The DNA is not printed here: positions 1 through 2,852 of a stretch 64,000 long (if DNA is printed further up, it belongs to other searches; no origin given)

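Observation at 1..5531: Tandem ValRS genes: an intact valS preceded by a full-length paralog with a destroyed KMSKS motif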

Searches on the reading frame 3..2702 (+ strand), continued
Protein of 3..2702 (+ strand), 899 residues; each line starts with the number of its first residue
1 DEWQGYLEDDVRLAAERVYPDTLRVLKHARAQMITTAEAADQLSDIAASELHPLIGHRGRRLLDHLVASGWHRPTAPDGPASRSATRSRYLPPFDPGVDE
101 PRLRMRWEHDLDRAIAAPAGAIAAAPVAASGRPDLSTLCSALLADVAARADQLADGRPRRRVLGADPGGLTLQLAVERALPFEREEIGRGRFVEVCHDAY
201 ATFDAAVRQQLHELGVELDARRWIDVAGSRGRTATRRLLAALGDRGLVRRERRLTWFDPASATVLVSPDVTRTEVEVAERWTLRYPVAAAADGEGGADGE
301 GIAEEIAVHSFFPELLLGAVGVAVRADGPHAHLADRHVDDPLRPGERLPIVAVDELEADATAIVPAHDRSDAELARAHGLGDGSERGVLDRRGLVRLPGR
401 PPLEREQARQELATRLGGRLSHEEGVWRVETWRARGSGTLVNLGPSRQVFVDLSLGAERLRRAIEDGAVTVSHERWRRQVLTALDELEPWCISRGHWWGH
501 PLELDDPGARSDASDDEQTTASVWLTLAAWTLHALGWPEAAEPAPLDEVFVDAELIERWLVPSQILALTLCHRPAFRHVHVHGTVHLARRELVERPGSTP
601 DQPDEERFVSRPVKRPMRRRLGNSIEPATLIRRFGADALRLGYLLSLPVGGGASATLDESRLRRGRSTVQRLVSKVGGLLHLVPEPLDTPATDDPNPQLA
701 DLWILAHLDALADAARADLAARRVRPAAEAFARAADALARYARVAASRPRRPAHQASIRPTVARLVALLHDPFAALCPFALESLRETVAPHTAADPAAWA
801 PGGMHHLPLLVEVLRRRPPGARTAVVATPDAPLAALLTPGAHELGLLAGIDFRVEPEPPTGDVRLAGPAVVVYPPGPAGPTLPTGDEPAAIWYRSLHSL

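Call 52: search_protein_families(library=pfam, proteins=[L001:1927-2409:+, L001:1337-1834:-, L001:1-1332:-], max_evalue=0.001)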
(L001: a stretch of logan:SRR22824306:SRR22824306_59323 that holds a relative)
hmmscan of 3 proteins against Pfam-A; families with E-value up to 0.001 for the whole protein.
L001:1927-2409:+ (160 aa): 2 families
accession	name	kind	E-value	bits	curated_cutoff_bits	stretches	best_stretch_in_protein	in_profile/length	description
PF00293.34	NUDIX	-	2.3e-19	70.1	21.1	1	21-144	4-130/134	NUDIX domain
PF14815.12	NUDIX_4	-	6.7e-13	48.9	35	1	29-146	5-112/113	NUDIX domain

L001:1337-1834:- (165 aa): 1 family
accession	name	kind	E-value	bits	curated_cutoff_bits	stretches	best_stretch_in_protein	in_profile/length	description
PF01613.24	Flavin_Reduct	-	1.2e-45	155.7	27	1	13-159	2-152/153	Flavin reductase like domain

L001:1-1332:- (444 aa): 10 families
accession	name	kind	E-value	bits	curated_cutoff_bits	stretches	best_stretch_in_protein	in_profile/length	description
PF14791.11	DNA_pol_B_thumb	-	7.4e-24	83.8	25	1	262-331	1-63/63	DNA polymerase beta thumb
PF14520.12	HHH_5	-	4.5e-17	62.7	27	1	99-152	3-55/57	Helix-hairpin-helix domain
PF14716.13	HHH_8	-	5.2e-16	59.2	30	1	3-82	2-72/73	Helix-hairpin-helix domain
PF02811.25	PHP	-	4.7e-10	40.5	26.4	1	352-429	1-66/164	PHP domain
PF12826.13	HHH_2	-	2.8e-07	31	27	0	100-150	5-53/64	Helix-hairpin-helix motif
PF12836.13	HHH_3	-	1.1e-05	25.9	27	0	57-94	13-50/65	Helix-hairpin-helix motif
PF11731.14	Cdd1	-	2.1e-05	25.1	25.5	0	99-134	7-41/86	Pathogenicity locus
PF00633.29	HHH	-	3.8e-05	23.8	24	0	92-111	5-24/30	Helix-hairpin-helix motif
PF14792.12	DNA_pol_B_palm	-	8.4e-05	23.2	25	1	176-216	16-56/113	DNA polymerase beta palm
PF10391.15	DNA_pol_lambd_f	-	0.00071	19.8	29.8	0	102-136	5-38/51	Fingers domain of DNA polymerase lambda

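Call 57: search_protein_families(library=ncbifam, proteins=[L001:2531-3850:+], max_evalue=0.001)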
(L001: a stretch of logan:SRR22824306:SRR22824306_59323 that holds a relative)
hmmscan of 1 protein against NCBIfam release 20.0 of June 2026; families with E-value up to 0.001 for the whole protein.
L001:2531-3850:+ (440 aa): 4 families
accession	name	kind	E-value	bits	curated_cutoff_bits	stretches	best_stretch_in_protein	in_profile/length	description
NF035922.1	Trp_DH_ScyB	equivalog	4.3e-66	223.3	600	1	65-408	10-336/346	tryptophan dehydrogenase ScyB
NF040817.1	GdhA_Arch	equivalog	4e-17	62.5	750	2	86-253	61-227/419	glutamate dehydrogenase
NF041398.1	GluDhGdhB_Halo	equivalog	9.7e-13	47.8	620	1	84-371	56-352/410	glutamate dehydrogenase GdhB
NF006929.0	PRK09414.1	equivalog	0.00099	18.2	536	0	271-367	286-382/445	NADP-specific glutamate dehydrogenase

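Call 66: search_protein_representatives(protein=window:240-2699:+)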
Query: 820 residues. Proteins with E-value up to 0.001 (for the whole library): 1067; up to 1e-10: 360; up to 1e-30: 22. The best 150 are listed.
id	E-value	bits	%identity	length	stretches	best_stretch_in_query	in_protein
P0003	2.4e-202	691.2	52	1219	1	9-819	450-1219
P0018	1.5e-187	642.3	50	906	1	6-793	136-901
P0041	2.5e-177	608.5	49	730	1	66-818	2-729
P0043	2.1e-137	476.4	43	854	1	14-786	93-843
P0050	2.4e-137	476.3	46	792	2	351-795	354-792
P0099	1.7e-130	453.6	43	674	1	98-790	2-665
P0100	4.8e-124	432.2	37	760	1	15-816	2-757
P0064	1.7e-117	410.6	50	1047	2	368-707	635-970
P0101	7.8e-92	325.7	36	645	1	149-817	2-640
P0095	5.6e-91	322.9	38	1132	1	32-710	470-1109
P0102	1.8e-80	288.1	39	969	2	351-704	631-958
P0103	1.6e-79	285.0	40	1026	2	370-727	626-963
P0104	3.0e-76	274.1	43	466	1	289-713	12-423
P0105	7.8e-48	180.1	40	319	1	493-819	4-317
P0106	3.5e-45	171.4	34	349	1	149-501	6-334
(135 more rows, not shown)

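Call 81: predict_structure(alignment_id=A3)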
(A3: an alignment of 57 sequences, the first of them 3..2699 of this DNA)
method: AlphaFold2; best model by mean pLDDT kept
length: 899 residues; sequences in the alignment: 57
mean_pLDDT: 86.1   pTM: 0.83
mean pLDDT of the five models: 86.1, 85.6, 83.8, 83.4, 81.1
residues with pLDDT >= 90: 547; 70-90: 225; 50-70: 87; < 50: 40
segments of 3 or more residues with pLDDT < 50: 1-6, 51-58, 74-88, 510-516
pLDDT, mean of each block of 10 residues (from residue 1): 46 54 72 73 62 48 57 48 48 91 90 76 95 94 97 92 93 89 86 94 96 93 90 93 94 85 80 94 91 54 87 94 96 95 92 94 92 93 83 86 93 93 95 87 87 96 98 95 92 82 67 58 93 95 97 94 98 98 92 92 92 88 88 93 92 87 96 94 66 74 92 96 97 97 92 85 93 96 92 65 72 89 94 89 91 93 93 86 90 88
secondary structure, 60 per line:
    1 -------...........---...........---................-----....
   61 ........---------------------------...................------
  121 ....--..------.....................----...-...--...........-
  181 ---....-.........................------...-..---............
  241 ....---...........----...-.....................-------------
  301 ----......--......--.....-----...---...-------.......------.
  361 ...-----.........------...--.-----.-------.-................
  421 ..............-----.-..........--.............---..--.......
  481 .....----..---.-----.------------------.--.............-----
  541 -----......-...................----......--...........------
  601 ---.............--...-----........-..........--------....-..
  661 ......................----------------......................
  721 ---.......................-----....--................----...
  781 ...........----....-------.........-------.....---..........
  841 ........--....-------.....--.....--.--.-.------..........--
elements in order (helices of 4 or more, strands of 3 or more residues): H8-18 H22-32 H36-51 H57-68 H96-114 E121-124 H135-155 E160-162 E164-166 H169-179 H184-187 H189-213 H229-244 E248-258 E263-265 E270-287 E305-310 H313-318 E321-325 E337-339 E347-353 E360-363 H369-377 H405-419 E420-434 E442-451 H454-466 H474-485 H523-535 E546-551 H553-571 E576-581 E584-594 H604-607 E608-616 H627-634 H636-645 E654-657 H659-682 H699-720 H724-746 H752-755 H758-773 H778-791 H796-799 H807-815 E823-827 H831-848 E851-854 E862-866 E869-873 H888-897
